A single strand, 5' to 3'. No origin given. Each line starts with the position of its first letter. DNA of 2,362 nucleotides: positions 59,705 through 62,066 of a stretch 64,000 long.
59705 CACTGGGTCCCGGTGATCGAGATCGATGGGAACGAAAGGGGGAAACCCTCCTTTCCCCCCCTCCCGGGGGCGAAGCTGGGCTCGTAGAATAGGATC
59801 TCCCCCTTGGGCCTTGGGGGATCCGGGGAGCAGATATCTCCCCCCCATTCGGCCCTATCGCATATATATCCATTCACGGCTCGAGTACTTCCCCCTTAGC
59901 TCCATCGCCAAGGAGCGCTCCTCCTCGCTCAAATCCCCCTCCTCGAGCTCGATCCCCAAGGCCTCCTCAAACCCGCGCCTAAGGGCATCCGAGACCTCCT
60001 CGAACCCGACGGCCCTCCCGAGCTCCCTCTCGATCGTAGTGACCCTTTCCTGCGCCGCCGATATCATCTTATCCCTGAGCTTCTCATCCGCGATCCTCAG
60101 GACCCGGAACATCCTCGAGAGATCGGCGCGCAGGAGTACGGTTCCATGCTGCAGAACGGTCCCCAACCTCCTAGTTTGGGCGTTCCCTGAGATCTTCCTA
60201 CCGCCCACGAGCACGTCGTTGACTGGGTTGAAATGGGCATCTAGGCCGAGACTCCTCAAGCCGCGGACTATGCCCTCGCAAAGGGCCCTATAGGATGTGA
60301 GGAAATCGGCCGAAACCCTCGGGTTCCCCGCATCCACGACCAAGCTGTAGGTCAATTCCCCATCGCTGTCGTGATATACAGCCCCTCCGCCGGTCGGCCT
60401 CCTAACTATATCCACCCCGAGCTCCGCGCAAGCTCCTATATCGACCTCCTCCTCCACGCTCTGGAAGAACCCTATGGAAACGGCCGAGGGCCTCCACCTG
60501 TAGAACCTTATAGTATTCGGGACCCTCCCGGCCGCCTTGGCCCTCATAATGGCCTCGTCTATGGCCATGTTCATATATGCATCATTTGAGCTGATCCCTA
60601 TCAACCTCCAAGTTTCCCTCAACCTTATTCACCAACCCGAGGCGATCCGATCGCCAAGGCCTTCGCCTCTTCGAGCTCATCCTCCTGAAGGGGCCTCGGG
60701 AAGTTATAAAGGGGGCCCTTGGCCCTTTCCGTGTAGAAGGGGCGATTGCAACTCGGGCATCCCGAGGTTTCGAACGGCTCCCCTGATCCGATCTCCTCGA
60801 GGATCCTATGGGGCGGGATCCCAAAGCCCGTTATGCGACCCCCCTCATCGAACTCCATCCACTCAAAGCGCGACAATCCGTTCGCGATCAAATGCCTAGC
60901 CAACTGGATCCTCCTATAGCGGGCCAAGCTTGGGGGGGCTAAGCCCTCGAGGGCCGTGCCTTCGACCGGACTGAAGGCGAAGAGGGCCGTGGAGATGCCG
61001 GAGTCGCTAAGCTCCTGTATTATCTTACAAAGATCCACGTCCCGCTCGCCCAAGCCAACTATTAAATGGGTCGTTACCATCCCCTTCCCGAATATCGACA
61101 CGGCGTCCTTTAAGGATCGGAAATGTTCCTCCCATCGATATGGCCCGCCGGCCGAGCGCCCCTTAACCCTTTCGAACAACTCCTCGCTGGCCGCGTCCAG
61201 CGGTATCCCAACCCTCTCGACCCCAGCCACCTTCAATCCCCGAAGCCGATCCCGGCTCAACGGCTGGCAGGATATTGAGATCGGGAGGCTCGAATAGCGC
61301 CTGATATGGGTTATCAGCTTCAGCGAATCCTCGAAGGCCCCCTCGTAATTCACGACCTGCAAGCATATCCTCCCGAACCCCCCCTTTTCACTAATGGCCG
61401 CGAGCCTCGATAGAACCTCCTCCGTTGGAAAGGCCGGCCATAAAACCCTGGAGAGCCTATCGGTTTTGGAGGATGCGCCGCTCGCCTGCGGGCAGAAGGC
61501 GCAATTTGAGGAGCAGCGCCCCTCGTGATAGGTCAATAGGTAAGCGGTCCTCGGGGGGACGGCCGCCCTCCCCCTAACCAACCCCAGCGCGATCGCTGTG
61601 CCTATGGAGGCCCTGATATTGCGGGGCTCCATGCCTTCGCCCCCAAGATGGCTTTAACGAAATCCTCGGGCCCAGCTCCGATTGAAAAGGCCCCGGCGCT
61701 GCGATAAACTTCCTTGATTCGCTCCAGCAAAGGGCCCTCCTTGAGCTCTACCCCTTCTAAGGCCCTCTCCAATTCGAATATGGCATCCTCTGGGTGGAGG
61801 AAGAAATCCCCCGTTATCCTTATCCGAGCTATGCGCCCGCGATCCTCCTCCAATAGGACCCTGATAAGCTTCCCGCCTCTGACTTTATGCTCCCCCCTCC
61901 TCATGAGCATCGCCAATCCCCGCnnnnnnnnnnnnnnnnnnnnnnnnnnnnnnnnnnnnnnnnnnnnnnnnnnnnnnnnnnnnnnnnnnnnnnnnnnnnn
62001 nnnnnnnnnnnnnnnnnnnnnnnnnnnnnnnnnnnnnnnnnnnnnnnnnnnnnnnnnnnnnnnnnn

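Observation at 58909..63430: Seven-gene lipoate operon: TatD – hypothetical – MoaD-like – LplB – radical SAM – LplA – radical SAM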

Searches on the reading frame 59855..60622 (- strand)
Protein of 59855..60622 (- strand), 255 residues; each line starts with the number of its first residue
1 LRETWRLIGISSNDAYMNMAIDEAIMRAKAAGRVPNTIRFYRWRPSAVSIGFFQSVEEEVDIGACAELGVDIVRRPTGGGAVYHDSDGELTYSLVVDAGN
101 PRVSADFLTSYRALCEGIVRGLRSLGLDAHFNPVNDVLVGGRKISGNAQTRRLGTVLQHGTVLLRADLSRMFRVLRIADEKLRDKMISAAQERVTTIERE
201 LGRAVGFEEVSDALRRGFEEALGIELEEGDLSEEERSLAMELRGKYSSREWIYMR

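Call 3: search_protein_families(library=pfam, proteins=[window:59855-60622:-], max_evalue=0.01)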
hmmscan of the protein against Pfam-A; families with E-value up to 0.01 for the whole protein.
window:59855-60622:- (255 aa): 2 families
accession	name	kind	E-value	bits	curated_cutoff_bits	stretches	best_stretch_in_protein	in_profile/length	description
PF21948.1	LplA-B_cat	-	5.2e-54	183.7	27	1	14-218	1-199/200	Lipoyl protein ligase A/B catalytic domain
PF03099.24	BPL_LplA_LipB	-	3.1e-16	59.9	21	1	57-167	13-133/133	Biotin/lipoate A/B protein ligase family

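Call 4: search_protein_families(library=ncbifam, proteins=[window:59855-60622:-], max_evalue=0.01)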
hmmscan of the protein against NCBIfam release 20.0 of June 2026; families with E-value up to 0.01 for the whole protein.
window:59855-60622:- (255 aa): 5 families
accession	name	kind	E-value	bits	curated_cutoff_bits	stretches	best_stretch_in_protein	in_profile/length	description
NF053750.1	LplA_large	exception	4e-67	226.2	480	1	16-255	11-248/248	lipoate-protein ligase large subunit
NF053751.1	LplAB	exception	4.2e-51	174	550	1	4-252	99-344/348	lipoate-protein ligase LplAB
TIGR00545.2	lipoyltrans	equivalog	1.8e-48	165.2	280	1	8-254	4-241/328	lipoate--protein ligase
NF053790.1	LplA_LipA_fuse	exception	2.1e-30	105.9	800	1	40-253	35-235/606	bifunctional lipoate--protein ligase/lipoyl synthase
NF006206.0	PRK08330.1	equivalog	0.0015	18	311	1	117-161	87-126/243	biotin--protein ligase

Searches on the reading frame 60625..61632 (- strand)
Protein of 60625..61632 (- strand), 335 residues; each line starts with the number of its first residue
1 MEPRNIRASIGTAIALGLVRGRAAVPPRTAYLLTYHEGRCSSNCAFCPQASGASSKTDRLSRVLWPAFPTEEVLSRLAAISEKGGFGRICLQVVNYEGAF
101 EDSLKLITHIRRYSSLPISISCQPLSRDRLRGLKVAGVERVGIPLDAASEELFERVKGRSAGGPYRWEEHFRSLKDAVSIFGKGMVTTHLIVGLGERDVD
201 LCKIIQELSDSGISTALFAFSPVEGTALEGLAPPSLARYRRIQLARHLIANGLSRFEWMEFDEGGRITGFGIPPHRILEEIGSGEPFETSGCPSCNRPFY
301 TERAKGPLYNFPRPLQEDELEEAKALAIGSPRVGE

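Call 3: search_protein_families(library=pfam, proteins=[window:60625-61632:-], max_evalue=0.01)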
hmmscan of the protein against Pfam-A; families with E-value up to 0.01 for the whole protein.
window:60625-61632:- (335 aa): 1 family
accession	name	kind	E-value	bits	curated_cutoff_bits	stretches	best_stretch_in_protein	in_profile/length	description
PF04055.27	Radical_SAM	-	1.8e-12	48.2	29.5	1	39-207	6-165/166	Radical SAM superfamily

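Call 4: search_protein_families(library=ncbifam, proteins=[window:60625-61632:-], max_evalue=0.01)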
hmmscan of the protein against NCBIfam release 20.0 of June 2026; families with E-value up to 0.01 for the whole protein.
window:60625-61632:- (335 aa): 8 families
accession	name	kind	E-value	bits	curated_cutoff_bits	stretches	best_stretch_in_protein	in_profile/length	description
NF053743.1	LipS2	equivalog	6.4e-101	337.6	270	1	6-312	1-292/292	LipS2 family lipoyl synthase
TIGR04043.1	rSAM_MSMEG_0568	hypoth_equivalog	1.6e-16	60.2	303.7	1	110-242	188-319/354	MSMEG_0568 family radical SAM protein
TIGR00433.2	bioB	equivalog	4.9e-14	52.3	225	1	30-246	41-248/307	biotin synthase BioB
NF045502.1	variant_rSAM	domain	1.7e-13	50.3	125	1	94-241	195-346/357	radical SAM protein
TIGR03957.1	rSAM_HmdB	equivalog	1.4e-06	27.7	320.9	1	39-242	49-243/317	5,10-methenyltetrahydromethanopterin hydrogenase cofactor biosynthesis protein HmdB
TIGR03910.1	pyrrolys_PylB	equivalog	0.00045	19.2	348.2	1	97-236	119-254/347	methylornithine synthase PylB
NF006308.0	PRK08508.1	equivalog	0.0011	18.3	377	1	36-210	13-177/279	biotin synthase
TIGR02668.1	moaA_archaeal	equivalog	0.0078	15.2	325.25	0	39-159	19-130/303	GTP 3',8-cyclase MoaA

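Call 24: find_homologous_proteins(query=window:60625-61632:-, max_evalue=1e-10)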
Query window:60625-61632:- (335 aa): 4186 proteins with E <= 1e-10 among 8000 candidates; the best 120 are listed.
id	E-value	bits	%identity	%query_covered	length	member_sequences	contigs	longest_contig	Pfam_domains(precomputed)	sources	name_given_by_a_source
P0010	3.3e-221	751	99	100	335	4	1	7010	PF04055.28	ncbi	ncbi:MAG: radical SAM protein [Candidatus Bathyarchaeia archaeon]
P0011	2.0e-178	611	83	98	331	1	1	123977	PF04055.28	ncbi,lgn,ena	-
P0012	7.0e-177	606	83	98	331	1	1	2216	PF04055.28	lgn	-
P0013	7.3e-164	563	76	98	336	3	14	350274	PF04055.28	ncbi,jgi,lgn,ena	jgi:biotin synthase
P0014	6.9e-160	550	77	94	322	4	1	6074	PF04055.28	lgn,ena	-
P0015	9.0e-118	411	54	97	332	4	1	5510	PF04055.28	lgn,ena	-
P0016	7.5e-116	405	54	98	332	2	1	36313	PF04055.28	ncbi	-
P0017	1.4e-115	404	54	98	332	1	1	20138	PF04055.28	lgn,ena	-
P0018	1.6e-115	404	54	98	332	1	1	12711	PF04055.28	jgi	-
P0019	3.2e-115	403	53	99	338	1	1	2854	PF04055.28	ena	-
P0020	6.7e-115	402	53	96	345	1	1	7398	PF04055.28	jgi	-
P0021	8.2e-115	402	53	96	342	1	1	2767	PF04055.28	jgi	-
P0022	8.8e-115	402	53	96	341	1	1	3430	PF04055.28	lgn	-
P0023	1.8e-114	401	53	96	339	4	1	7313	PF04055.28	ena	-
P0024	5.1e-114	399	54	96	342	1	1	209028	PF04055.28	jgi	jgi:biotin synthase-related radical SAM superfamily protein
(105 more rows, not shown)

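Call 29: find_related_loci(query=A4, collection=genome_contigs, flank=10000)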
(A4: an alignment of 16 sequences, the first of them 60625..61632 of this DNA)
Query A4 (335 aa) in genome_contigs; peptide patterns used: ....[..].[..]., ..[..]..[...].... (x = any residue, [..] = any of these).
600 stretches matched a pattern (row limit reached: there are more); 596 encode a relative of the query (tblastn E <= 1e-3); the best 80 are kept; 80 distinct loci.
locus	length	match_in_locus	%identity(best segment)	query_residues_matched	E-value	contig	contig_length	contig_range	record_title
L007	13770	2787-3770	83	1-328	0e+0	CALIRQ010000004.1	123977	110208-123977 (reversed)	MAG: uncultured archaeon isolate S1_Bin_METABAT__214_1 genome assembly, contig: c_000002192763, whole genome shotgun seq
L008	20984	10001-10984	76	1-329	9e-166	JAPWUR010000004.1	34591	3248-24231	MAG: Candidatus Bathyarchaeota archaeon isolate RSWS8 scaffold_120_c1, whole genome shotgun sequence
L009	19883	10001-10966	53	3-324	7e-120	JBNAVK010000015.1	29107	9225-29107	MAG: Candidatus Bathyarchaeales archaeon isolate Kamch4342-D-MF-036 bin74.fa-15, whole genome shotgun sequence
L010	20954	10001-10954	53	3-320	2e-118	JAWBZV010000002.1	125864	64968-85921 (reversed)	MAG: Candidatus Bathyarchaeia archaeon isolate JZ-1_201901_bins_74 JZ-1_201901_bins_74_scaffold_2, whole genome shotgun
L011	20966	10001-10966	52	3-324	5e-116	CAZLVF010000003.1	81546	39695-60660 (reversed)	MAG TPA_asm: uncultured Candidatus Bathyarchaeia archaeon isolate SRP231805_co2_291 genome assembly, contig: NODE_49_len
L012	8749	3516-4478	53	3-323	5e-115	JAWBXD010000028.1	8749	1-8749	MAG: Candidatus Bathyarchaeia archaeon isolate JZ-1_201803_bins_80 JZ-1_201803_bins_80_scaffold_28, whole genome shotgun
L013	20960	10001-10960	52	3-322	2e-114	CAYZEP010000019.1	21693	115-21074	MAG TPA_asm: uncultured Candidatus Bathyarchaeia archaeon isolate binchicken_co395_78 genome assembly, contig: NODE_431_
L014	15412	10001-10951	51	3-319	4e-114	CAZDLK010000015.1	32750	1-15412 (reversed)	MAG TPA_asm: uncultured Candidatus Bathyarchaeia archaeon isolate binchicken_co27_437 genome assembly, contig: NODE_2336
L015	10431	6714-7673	51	3-322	5e-114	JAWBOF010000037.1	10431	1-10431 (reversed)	MAG: Candidatus Bathyarchaeia archaeon isolate HHBFW-2_201803_bins_189 HHBFW-2_201803_bins_189_scaffold_37, whole genome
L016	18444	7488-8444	50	3-321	4e-114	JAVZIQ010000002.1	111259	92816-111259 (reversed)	MAG: Candidatus Bathyarchaeia archaeon isolate DRTY-6_201901_bins_51 DRTY-6_201901_bins_51_scaffold_2, whole genome shot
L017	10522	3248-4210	52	3-323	8e-114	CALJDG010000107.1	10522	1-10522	MAG: uncultured archaeon isolate S1_Bin_MAXBIN__046_sub_1 genome assembly, contig: c_000000181274, whole genome shotgun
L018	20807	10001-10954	53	3-320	3e-113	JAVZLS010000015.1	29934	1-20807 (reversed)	MAG: Candidatus Bathyarchaeia archaeon isolate DRTY-6_201907_bins_66 DRTY-6_201907_bins_66_scaffold_15, whole genome sho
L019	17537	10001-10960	51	3-322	3e-113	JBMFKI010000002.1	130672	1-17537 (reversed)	MAG: Candidatus Bathyarchaeia archaeon isolate KM4336-19 NODE_2_length_130672_cov_12.170765, whole genome shotgun sequen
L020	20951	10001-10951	51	3-319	3e-113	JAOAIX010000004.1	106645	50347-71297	MAG: Candidatus Bathyarchaeota archaeon isolate SKW112 NODE_4_length_106645_cov_6.078560, whole genome shotgun sequence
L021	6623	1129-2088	53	3-322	6e-113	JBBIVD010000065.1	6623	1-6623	MAG: Candidatus Bathyarchaeota archaeon isolate PLS170224_bin_69 NODE_3045_length_6623_cov_3.040499, whole genome shotgu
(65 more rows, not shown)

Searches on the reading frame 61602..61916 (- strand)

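Call 3: search_protein_families(library=pfam, proteins=[window:61602-61916:-], max_evalue=0.01)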
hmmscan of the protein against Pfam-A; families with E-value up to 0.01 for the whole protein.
window:61602-61916:- (104 aa): 1 family
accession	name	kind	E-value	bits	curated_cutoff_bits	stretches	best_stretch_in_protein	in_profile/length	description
PF10437.14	Lip_prot_lig_C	-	3.8e-07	30.4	24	1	10-88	10-83/85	Bacterial lipoate protein ligase C-terminus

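Call 4: search_protein_families(library=ncbifam, proteins=[window:61602-61916:-], max_evalue=0.01)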
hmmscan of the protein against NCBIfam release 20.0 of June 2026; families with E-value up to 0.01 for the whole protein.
window:61602-61916:- (104 aa): 3 families
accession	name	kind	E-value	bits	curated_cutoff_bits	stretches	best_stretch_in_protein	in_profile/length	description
NF053749.1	LplB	equivalog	5.7e-23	80.9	65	1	8-93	1-85/86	lipoate-protein ligase small subunit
NF053751.1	LplAB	exception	1.4e-14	53.9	550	1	7-60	1-54/348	lipoate-protein ligase LplAB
TIGR00545.2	lipoyltrans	equivalog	0.00036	19.6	280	1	9-70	251-309/328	lipoate--protein ligase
